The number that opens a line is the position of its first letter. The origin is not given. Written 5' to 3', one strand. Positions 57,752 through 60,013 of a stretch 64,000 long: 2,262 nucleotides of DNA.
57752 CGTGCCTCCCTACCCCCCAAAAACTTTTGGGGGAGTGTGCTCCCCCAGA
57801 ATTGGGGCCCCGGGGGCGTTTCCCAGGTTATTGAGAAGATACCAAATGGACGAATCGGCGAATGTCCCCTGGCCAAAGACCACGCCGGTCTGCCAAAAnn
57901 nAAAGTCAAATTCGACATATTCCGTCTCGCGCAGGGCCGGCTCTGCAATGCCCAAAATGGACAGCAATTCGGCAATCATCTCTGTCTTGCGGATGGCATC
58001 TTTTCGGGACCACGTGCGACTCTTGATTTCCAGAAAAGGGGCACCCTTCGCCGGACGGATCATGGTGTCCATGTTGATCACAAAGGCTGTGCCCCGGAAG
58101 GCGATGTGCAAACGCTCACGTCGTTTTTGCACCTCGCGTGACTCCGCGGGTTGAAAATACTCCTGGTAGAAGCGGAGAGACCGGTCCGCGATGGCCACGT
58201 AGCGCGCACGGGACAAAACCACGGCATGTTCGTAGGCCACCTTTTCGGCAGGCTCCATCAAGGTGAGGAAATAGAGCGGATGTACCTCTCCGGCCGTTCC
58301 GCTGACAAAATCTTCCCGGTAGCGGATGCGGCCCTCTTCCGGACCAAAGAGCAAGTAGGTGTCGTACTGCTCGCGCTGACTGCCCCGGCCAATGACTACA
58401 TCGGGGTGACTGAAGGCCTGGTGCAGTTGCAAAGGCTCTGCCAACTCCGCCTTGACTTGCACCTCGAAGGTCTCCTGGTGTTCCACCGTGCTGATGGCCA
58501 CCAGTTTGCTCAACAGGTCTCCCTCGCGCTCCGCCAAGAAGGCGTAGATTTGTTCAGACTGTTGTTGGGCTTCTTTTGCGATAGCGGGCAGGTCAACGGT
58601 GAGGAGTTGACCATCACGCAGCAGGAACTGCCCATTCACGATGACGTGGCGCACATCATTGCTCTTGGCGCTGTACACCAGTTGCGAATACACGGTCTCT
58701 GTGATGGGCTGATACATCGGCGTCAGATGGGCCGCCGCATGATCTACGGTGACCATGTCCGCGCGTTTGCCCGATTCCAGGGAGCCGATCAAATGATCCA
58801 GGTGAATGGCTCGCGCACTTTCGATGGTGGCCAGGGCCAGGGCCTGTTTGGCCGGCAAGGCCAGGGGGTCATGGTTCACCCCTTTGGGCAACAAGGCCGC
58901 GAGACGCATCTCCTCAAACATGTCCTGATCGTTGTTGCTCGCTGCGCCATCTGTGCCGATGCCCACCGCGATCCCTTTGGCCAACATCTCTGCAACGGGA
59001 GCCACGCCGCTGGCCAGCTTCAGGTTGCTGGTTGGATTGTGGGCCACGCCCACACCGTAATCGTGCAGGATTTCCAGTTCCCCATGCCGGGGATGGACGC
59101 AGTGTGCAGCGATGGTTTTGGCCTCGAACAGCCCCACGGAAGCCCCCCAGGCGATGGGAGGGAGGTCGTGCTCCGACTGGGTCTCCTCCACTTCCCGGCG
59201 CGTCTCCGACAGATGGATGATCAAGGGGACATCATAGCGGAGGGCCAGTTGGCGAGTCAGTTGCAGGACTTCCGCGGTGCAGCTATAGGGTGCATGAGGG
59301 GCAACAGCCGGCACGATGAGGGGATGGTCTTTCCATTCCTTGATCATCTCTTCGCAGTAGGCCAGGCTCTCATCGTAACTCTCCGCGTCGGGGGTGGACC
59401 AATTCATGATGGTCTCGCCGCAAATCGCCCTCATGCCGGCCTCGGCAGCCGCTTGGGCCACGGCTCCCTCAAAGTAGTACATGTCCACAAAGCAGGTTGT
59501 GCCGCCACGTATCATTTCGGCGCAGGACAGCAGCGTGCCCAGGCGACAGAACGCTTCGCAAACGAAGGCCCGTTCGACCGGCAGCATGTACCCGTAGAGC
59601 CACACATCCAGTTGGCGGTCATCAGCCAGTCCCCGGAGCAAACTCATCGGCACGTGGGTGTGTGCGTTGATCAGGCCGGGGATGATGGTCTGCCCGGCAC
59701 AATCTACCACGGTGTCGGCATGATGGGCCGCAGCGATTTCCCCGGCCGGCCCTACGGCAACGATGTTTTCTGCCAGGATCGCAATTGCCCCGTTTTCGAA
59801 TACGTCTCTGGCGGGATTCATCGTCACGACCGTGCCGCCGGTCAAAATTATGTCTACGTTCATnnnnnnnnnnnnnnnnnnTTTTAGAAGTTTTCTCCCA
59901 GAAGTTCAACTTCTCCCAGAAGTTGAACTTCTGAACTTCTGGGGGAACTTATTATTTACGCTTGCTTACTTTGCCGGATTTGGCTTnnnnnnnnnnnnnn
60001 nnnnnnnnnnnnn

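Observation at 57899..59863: Amidohydrolase (MtaD-type nucleoside deaminase) fused to a CYTH-like domain with a degenerate ExExK motif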

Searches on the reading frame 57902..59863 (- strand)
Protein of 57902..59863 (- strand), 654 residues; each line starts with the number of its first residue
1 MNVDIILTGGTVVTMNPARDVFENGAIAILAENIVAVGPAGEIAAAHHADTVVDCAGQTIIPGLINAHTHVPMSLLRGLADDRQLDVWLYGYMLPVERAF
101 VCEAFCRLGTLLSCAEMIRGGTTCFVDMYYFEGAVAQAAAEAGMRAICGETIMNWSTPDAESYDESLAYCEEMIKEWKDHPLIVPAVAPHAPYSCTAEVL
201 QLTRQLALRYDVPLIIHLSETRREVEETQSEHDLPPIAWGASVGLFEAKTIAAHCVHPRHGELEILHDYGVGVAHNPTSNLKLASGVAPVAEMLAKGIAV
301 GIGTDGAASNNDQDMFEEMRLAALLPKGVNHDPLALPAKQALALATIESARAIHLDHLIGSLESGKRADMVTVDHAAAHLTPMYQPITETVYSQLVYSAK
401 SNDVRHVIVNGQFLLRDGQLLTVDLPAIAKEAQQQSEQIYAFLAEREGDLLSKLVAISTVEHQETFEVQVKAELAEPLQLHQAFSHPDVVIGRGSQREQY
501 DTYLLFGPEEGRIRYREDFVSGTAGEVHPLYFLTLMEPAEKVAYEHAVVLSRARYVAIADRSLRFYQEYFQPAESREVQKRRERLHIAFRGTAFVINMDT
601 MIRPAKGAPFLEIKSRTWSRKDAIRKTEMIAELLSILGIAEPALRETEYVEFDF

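Call 5: search_protein_families(library=pfam, proteins=[window:57902-59863:-], max_evalue=10)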
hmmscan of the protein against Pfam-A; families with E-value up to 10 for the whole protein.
window:57902-59863:- (654 aa): 5 families
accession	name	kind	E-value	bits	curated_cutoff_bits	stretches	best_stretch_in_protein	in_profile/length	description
PF01979.26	Amidohydro_1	-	3.4e-72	244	25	1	59-412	1-343/345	Amidohydrolase family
PF07969.17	Amidohydro_3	-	3.5e-17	63.5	29.7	2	283-413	352-470/472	Amidohydrolase family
PF22039.1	HUTI_composite_bact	-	0.0045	17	25.5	1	25-47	1-23/26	Imidazolonepropionase-like composite domain, bacteria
PF14938.12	SNAP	-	0.057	13.3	25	1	391-471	177-258/282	Soluble NSF attachment protein, SNAP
PF01026.27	TatD_DNase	-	0.14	12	27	1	194-272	105-171/253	TatD related DNase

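Call 6: search_protein_families(library=ncbifam, proteins=[window:57902-59863:-], max_evalue=10)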
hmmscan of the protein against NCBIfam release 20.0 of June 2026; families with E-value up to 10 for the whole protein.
window:57902-59863:- (654 aa): 69 families (the best 25 are shown)
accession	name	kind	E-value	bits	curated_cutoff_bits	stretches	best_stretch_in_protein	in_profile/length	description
NF006549.0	PRK09045.1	equivalog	4.5e-140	467.2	540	1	2-440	7-440/444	TRZ/ATZ family hydrolase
NF004701.0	PRK06038.1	equivalog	3.3e-123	411.6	609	1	3-439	4-426/432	N-ethylammeline chlorohydrolase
NF005557.0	PRK07228.1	equivalog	2.2e-109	366.1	522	1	4-440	2-438/445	5'-deoxyadenosine deaminase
NF006252.0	PRK08393.1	equivalog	1.5e-99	333.9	617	1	27-437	23-421/424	N-ethylammeline chlorohydrolase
NF012037.0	PRK15493.1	equivalog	3.7e-96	322.6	779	1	10-434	8-428/435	bifunctional S-methyl-5'-thioadenosine deaminase/S-adenosylhomocysteine deaminase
NF004995.0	PRK06380.1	subfamily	1.2e-88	297.9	567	1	5-424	3-408/418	metal-dependent hydrolase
NF005211.0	PRK06687.1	equivalog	1.1e-84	284.7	703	1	11-425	8-419/419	TRZ/ATZ family protein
NF006055.0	PRK08203.1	equivalog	3.4e-73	246.7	532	1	5-440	7-451/455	8-oxoguanine deaminase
NF005540.0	PRK07203.1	equivalog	4.6e-60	203.5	444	1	5-441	2-440/444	putative aminohydrolase SsnA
TIGR02967.1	guan_deamin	equivalog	1.6e-59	201.9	375.4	1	21-409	3-399/401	guanine deaminase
NF006056.0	PRK08204.1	subfamily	8.8e-59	199.4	391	1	5-441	5-442/449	hypothetical protein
TIGR03314.1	Se_ssnA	subfamily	1e-57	196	455.5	1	6-440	2-438/441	putative selenium metabolism protein SsnA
NF006679.0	PRK09228.1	subfamily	1e-52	179.4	351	1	17-399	24-411/433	guanine deaminase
NF009059.0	PRK12393.1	equivalog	2e-48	165.3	543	1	26-438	30-454/460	amidohydrolase family protein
NF006681.0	PRK09229.1-2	equivalog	1.4e-44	152.6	362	1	24-426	21-437/451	formimidoylglutamate deiminase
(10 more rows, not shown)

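Call 23: find_homologous_proteins(query=window:57902-59863:-, max_evalue=1e-30)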
Query window:57902-59863:- (654 aa): 8000 proteins with E <= 1e-30 among 8000 candidates; the best 120 are listed.
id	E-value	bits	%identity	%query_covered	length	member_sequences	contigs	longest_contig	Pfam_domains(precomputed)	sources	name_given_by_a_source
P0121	0.0e+0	1473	100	100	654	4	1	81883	PF07969.18,PF01979.27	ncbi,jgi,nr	ncbi:MAG: amidohydrolase [Chloroflexi bacterium]|nr:amidohydrolase [Chloroflexota bacterium]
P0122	0.0e+0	1155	78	100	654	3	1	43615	PF07969.18,PF22039.2,PF01979.27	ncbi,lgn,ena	-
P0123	0.0e+0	1135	76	100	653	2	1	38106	PF07969.18,PF01979.27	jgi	-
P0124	6.8e-250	849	58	100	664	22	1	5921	PF01928.27,PF07969.18,PF01979.27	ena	-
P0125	2.6e-245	834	58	99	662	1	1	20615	PF07969.18,PF22039.2,PF01979.27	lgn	-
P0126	3.2e-245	834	58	99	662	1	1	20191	PF07969.18,PF22039.2,PF01979.27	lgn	-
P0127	6.4e-245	833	58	99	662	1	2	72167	PF07969.18,PF22039.2,PF01979.27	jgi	-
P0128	7.1e-245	833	58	99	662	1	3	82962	PF07969.18,PF22039.2,PF01979.27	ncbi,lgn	-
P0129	2.2e-244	831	58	99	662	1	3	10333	PF07969.18,PF22039.2,PF01979.27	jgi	jgi:5-methylthioadenosine/S-adenosylhomocysteine deaminase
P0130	3.9e-244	830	58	99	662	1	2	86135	PF07969.18,PF22039.2,PF01979.27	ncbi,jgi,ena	ncbi:MAG: amidohydrolase [Chloroflexota bacterium]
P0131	4.4e-244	830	58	99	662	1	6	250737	PF07969.18,PF22039.2,PF01979.27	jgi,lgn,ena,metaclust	metaclust:\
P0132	6.0e-244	829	58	99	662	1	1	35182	PF07969.18,PF22039.2,PF01979.27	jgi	-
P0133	7.3e-244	829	58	99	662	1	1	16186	PF07969.18,PF22039.2,PF01979.27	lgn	-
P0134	1.3e-243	828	56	100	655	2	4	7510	PF07969.18,PF01979.27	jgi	jgi:5-methylthioadenosine/S-adenosylhomocysteine deaminase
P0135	1.3e-243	828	58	99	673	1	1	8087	PF01928.27,PF07969.18,PF01979.27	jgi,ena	-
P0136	2.7e-242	824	56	99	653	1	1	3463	PF07969.18,PF01979.27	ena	-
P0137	7.5e-242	823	58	99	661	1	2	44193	PF07969.18,PF22039.2,PF01979.27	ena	-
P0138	8.1e-242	822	57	100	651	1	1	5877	PF07969.18,PF01979.27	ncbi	-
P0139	1.6e-241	821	57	100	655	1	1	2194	PF07969.18,PF22039.2,PF01979.27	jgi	jgi:5-methylthioadenosine/S-adenosylhomocysteine deaminase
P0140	2.3e-241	821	57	99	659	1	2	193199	PF07969.18,PF01979.27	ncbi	-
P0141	2.6e-241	821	56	100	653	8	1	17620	PF07969.18,PF01979.27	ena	-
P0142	3.2e-241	820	56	100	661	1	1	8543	PF01928.27,PF07969.18,PF22039.2,PF01979.27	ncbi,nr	ncbi:MAG: amidohydrolase family protein [Chloroflexi bacterium]|nr:amidohydrolase family protein [Ch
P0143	9.0e-241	819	56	100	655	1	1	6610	PF07969.18,PF22039.2,PF01979.27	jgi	jgi:5-methylthioadenosine/S-adenosylhomocysteine deaminase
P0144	1.0e-240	819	58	100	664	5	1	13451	PF07969.18,PF22039.2,PF01979.27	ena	-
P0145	1.4e-240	818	57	99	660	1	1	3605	PF07969.18,PF22039.2,PF01979.27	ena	-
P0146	1.9e-240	818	57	100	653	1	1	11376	PF07969.18,PF01979.27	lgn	-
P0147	3.3e-240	817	56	99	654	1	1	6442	PF01928.27,PF07969.18,PF22039.2,PF01979.27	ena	-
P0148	4.3e-240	817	57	99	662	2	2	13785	PF07969.18,PF01979.27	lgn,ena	-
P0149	5.0e-240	816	56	99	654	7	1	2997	PF07969.18,PF22039.2,PF01979.27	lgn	-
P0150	1.3e-239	815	56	99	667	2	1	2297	PF07969.18,PF01979.27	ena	-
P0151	1.7e-239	815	55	99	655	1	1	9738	PF01928.27,PF07969.18,PF22039.2,PF01979.27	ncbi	-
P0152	6.7e-239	813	57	99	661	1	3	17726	PF07969.18,PF01979.27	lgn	-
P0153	8.4e-239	812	55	100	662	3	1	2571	PF07969.18,PF01979.27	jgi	jgi:5-methylthioadenosine/S-adenosylhomocysteine deaminase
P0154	1.3e-238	812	59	99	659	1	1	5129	PF01928.27,PF07969.18,PF22039.2,PF01979.27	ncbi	-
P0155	1.6e-238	812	55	100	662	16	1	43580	PF07969.18,PF01979.27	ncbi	ncbi:MAG: amidohydrolase [Anaerolineae bacterium]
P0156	1.7e-238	811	59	99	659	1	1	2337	PF01928.27,PF07969.18,PF22039.2,PF01979.27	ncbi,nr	ncbi:MAG: CYTH domain-containing protein [Chloroflexi bacterium]|nr:MAG: CYTH domain-containing prot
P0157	2.0e-238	811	58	100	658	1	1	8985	PF01928.27,PF07969.18,PF01979.27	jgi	jgi:5-methylthioadenosine/S-adenosylhomocysteine deaminase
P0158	5.2e-238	810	56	100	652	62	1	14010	PF07969.18,PF22039.2,PF01979.27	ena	-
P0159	6.2e-238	810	59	99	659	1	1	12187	PF01928.27,PF07969.18,PF22039.2,PF01979.27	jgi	-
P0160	1.1e-237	809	56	99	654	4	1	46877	PF07969.18,PF01979.27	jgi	jgi:5-methylthioadenosine/S-adenosylhomocysteine deaminase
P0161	1.8e-237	808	56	100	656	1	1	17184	PF07969.18,PF01979.27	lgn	-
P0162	1.8e-237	808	55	99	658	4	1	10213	PF01928.27,PF07969.18,PF01979.27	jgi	-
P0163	1.8e-237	808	57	99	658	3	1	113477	PF01928.27,PF07969.18,PF01979.27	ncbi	-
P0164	2.2e-237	808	56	99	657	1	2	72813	PF01928.27,PF07969.18,PF22039.2,PF01979.27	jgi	-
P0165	2.2e-237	808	57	100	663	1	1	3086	PF07969.18,PF01979.27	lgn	-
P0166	2.3e-237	808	56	99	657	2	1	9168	PF01928.27,PF07969.18,PF22039.2,PF01979.27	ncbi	-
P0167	2.4e-237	808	56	100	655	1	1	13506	PF07969.18,PF22039.2,PF01979.27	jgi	jgi:5-methylthioadenosine/S-adenosylhomocysteine deaminase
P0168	3.0e-237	807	57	100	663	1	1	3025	PF07969.18,PF22039.2,PF01979.27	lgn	-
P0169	3.1e-237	807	56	99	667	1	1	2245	PF07969.18,PF01979.27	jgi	jgi:5-methylthioadenosine/S-adenosylhomocysteine deaminase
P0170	4.5e-237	807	59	100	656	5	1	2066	PF07969.18,PF01979.27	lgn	-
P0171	4.5e-237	807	56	99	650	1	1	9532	PF01928.27,PF07969.18,PF22039.2,PF01979.27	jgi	-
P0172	5.0e-237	807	55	99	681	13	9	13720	PF07969.18,PF01979.27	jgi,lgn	jgi:5-methylthioadenosine/S-adenosylhomocysteine deaminase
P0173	5.3e-237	806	58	99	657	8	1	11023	PF07969.18,PF01979.27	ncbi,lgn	-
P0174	5.5e-237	806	55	100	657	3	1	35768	PF01928.27,PF07969.18,PF01979.27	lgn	-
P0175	5.6e-237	806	56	100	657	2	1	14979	PF01928.27,PF07969.18,PF01979.27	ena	-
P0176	6.7e-237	806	55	99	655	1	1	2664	PF01928.27,PF07969.18,PF01979.27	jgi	jgi:5-methylthioadenosine/S-adenosylhomocysteine deaminase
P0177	6.9e-237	806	54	100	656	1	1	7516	PF01928.27,PF07969.18,PF22039.2,PF01979.27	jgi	jgi:5-methylthioadenosine/S-adenosylhomocysteine deaminase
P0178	7.9e-237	806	57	99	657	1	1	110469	PF07969.18,PF01979.27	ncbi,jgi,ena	jgi:cytosine/adenosine deaminase-related metal-dependent hydrolase/adenylate cyclase class IV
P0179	1.1e-236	805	57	100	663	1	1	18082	PF07969.18,PF22039.2,PF01979.27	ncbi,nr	ncbi:MAG: amidohydrolase family protein [Anaerolineae bacterium]|nr:amidohydrolase family protein [A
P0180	1.5e-236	805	57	99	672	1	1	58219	PF07969.18,PF01979.27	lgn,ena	-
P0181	1.6e-236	805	57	99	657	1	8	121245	PF07969.18,PF01979.27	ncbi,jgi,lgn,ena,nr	ncbi:MAG: amidohydrolase family protein [Anaerolineae bacterium]|jgi:cytosine/adenosine deaminase-re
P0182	2.2e-236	804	58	99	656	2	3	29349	PF07969.18,PF01979.27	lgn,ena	-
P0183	2.4e-236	804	57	100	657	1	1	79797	PF07969.18,PF01979.27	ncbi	-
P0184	2.8e-236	804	58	99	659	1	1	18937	PF01928.27,PF07969.18,PF22039.2,PF01979.27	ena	-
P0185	3.0e-236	804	57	99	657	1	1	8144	PF07969.18,PF01979.27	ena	-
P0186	3.7e-236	804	55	99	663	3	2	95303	PF07969.18,PF01979.27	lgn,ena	-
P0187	4.1e-236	804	58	99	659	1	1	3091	PF01928.27,PF07969.18,PF22039.2,PF01979.27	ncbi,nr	ncbi:MAG TPA: CYTH domain-containing protein, partial [Chloroflexi bacterium]|nr:CYTH domain-contain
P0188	4.6e-236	803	57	99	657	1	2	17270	PF07969.18,PF01979.27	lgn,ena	-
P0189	5.8e-236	803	57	100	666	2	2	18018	PF01928.27,PF07969.18,PF01979.27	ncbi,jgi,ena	-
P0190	6.9e-236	803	56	100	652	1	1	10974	PF07969.18,PF01979.27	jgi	jgi:5-methylthioadenosine/S-adenosylhomocysteine deaminase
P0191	8.6e-236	803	58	100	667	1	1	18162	PF07969.18,PF01979.27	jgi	jgi:5-methylthioadenosine/S-adenosylhomocysteine deaminase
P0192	8.6e-236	803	55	99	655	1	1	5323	PF01928.27,PF07969.18,PF22039.2,PF01979.27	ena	-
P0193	9.2e-236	802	56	100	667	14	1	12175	PF07969.18,PF01979.27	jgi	-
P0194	1.4e-235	802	55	100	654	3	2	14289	PF07969.18,PF01979.27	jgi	jgi:5-methylthioadenosine/S-adenosylhomocysteine deaminase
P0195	1.4e-235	802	57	100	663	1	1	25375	PF07969.18,PF01979.27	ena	-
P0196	2.5e-235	801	58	100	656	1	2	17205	PF07969.18,PF01979.27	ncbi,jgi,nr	ncbi:MAG: amidohydrolase family protein [Anaerolineae bacterium]|jgi:5-methylthioadenosine/S-adenosy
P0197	2.5e-235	801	55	99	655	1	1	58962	PF07969.18,PF01979.27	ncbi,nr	ncbi:MAG: amidohydrolase family protein [Anaerolineae bacterium]|nr:amidohydrolase family protein [A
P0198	3.1e-235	801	55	99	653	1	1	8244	PF07969.18,PF01979.27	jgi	-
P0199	3.1e-235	801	57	99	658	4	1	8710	PF07969.18,PF01979.27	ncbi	-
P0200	4.9e-235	800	57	99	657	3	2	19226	PF07969.18,PF22039.2,PF01979.27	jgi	jgi:5-methylthioadenosine/S-adenosylhomocysteine deaminase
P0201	7.1e-235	799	55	100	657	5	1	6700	PF07969.18,PF01979.27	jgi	-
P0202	9.0e-235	799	57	99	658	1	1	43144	PF07969.18,PF01979.27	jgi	jgi:5-methylthioadenosine/S-adenosylhomocysteine deaminase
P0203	1.1e-234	799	55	100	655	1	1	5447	PF01928.27,PF07969.18,PF01979.27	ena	-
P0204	1.2e-234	799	55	100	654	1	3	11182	PF01928.27,PF07969.18,PF01979.27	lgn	-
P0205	1.5e-234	798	57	100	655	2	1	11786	PF07969.18,PF22039.2,PF01979.27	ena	-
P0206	2.9e-234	797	55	100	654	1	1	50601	PF01928.27,PF07969.18,PF01979.27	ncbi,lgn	-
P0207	3.3e-234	797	56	99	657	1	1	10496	PF01928.27,PF07969.18,PF01979.27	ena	-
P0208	3.4e-234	797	56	99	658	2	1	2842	PF01928.27,PF07969.18,PF01979.27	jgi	jgi:5-methylthioadenosine/S-adenosylhomocysteine deaminase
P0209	3.6e-234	797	56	100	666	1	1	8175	PF01928.27,PF07969.18,PF01979.27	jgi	jgi:5-methylthioadenosine/S-adenosylhomocysteine deaminase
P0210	3.7e-234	797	55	99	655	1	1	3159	PF01928.27,PF07969.18,PF22039.2,PF01979.27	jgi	-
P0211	3.8e-234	797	56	100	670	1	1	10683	PF07969.18,PF22039.2,PF01979.27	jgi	jgi:5-methylthioadenosine/S-adenosylhomocysteine deaminase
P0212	5.4e-234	797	56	100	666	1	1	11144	PF07969.18,PF01979.27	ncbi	-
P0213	5.7e-234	796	56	100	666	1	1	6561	PF07969.18,PF22039.2,PF01979.27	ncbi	-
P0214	6.3e-234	796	56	99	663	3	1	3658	PF01928.27,PF07969.18,PF01979.27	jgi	jgi:5-methylthioadenosine/S-adenosylhomocysteine deaminase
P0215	7.5e-234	796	56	100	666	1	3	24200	PF07969.18,PF01979.27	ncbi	-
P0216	8.5e-234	796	56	100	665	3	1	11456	PF01928.27,PF07969.18,PF01979.27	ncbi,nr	ncbi:MAG: amidohydrolase family protein [Chloroflexi bacterium]|nr:amidohydrolase family protein [Ch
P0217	8.5e-234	796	56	99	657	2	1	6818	PF07969.18,PF01979.27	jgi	jgi:5-methylthioadenosine/S-adenosylhomocysteine deaminase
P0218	1.3e-233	795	56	100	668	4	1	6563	PF07969.18,PF01979.27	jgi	-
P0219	1.4e-233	795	56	100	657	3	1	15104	PF07969.18,PF01979.27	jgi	jgi:cytosine/adenosine deaminase-related metal-dependent hydrolase/adenylate cyclase class IV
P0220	2.0e-233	795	54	100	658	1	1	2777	PF01928.27,PF07969.18,PF01979.27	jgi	jgi:5-methylthioadenosine/S-adenosylhomocysteine deaminase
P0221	2.1e-233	795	56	100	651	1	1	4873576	PF07969.18,PF01979.27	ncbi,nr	ncbi:MAG: amidohydrolase family protein [Anaerolineae bacterium]|nr:MAG: amidohydrolase family prote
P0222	2.1e-233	795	57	100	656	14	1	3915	PF07969.18,PF01979.27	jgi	-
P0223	2.4e-233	794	56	100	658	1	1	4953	PF07969.18,PF01979.27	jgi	jgi:5-methylthioadenosine/S-adenosylhomocysteine deaminase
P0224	3.0e-233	794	56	100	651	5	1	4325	PF07969.18,PF01979.27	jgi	-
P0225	3.0e-233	794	56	100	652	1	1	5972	PF07969.18,PF01979.27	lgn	-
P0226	3.9e-233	794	56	99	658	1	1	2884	PF07969.18,PF01979.27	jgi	jgi:5-methylthioadenosine/S-adenosylhomocysteine deaminase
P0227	3.9e-233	794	55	100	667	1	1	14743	PF07969.18,PF01979.27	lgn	-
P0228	5.1e-233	793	57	100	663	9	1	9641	PF07969.18,PF01979.27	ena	-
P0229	6.1e-233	793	56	99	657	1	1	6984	PF07969.18,PF22039.2,PF01979.27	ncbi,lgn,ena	-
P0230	6.3e-233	793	55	100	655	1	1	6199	PF07969.18,PF22039.2,PF01979.27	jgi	-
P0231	6.9e-233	793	56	99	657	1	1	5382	PF07969.18,PF01979.27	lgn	-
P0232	7.3e-233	793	55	100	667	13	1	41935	PF07969.18,PF01979.27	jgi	-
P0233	7.9e-233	793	57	100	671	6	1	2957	PF07969.18,PF01979.27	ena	-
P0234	8.6e-233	793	55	100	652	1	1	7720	PF01928.27,PF07969.18,PF22039.2,PF01979.27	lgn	-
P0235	9.2e-233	793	57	99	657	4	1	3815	PF07969.18,PF01979.27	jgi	-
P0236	9.6e-233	792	55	100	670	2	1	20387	PF01928.27,PF07969.18,PF01979.27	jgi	-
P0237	1.0e-232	792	55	99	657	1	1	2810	PF07969.18,PF01979.27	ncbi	-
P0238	1.2e-232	792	55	100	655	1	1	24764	PF07969.18,PF22039.2,PF01979.27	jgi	-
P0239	1.2e-232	792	57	96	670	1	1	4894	PF07969.18,PF22039.2,PF01979.27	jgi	-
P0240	1.7e-232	792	55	100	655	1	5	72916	PF01928.27,PF07969.18,PF22039.2,PF01979.27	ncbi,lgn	-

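Call 29: search_protein_families(library=padloc, proteins=[window:57902-59863:-], max_evalue=0.01)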
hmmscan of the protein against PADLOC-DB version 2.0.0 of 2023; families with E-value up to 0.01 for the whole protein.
window:57902-59863:- (654 aa): 0 families

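Call 62: predict_structure(alignment_id=A2)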
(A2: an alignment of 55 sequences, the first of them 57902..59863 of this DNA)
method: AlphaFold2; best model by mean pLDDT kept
length: 654 residues; sequences in the alignment: 55
mean_pLDDT: 91.0   pTM: 0.85
mean pLDDT of the five models: 91.0, 90.9, 90.7, 89.2, 87.0
residues with pLDDT >= 90: 440; 70-90: 198; 50-70: 15; < 50: 1
segments of 3 or more residues with pLDDT < 50: none
pLDDT, mean of each block of 10 residues (from residue 1): 97 97 97 98 96 97 97 85 78 87 97 98 97 98 98 90 93 97 97 91 98 96 87 93 97 95 97 94 89 97 73 92 96 96 99 98 98 94 85 96 98 97 96 95 87 83 82 82 79 89 87 92 76 87 75 86 92 92 92 92 80 87 87 86 75 66
secondary structure, 60 per line:
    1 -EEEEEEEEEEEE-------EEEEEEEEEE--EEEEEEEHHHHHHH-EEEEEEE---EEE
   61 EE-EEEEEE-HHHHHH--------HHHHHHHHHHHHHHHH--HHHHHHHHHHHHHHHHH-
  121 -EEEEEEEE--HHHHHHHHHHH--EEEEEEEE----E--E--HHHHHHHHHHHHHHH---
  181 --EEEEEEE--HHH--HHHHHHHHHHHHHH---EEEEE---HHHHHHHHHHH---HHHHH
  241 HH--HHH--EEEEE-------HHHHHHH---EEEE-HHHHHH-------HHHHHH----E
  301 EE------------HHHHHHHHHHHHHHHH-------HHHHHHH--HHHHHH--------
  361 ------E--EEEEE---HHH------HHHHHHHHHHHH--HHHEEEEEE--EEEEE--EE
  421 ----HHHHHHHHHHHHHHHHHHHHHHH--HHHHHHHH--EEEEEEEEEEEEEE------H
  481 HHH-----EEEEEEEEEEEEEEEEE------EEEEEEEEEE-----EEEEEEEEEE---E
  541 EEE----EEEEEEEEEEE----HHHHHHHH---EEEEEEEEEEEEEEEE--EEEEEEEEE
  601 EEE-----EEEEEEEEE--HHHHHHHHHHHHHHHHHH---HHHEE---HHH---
elements in order: E2-13 E21-30 E33-39 H40-46 E48-54 E58-62 E64-69 H71-76 H85-100 H103-119 E122-129 H132-142 E145-152 H163-177 E183-189 H197-210 E214-218 H222-232 H236-242 E250-254 H262-268 E272-275 H277-282 H290-295 E300-302 H315-330 H338-344 H347-352 E370-374 H387-398 E404-409 E412-416 H425-447 H450-457 E460-473 H480-483 E489-505 E512-521 E527-536 E540-543 E548-558 H563-570 E574-589 E592-603 E609-617 H620-637
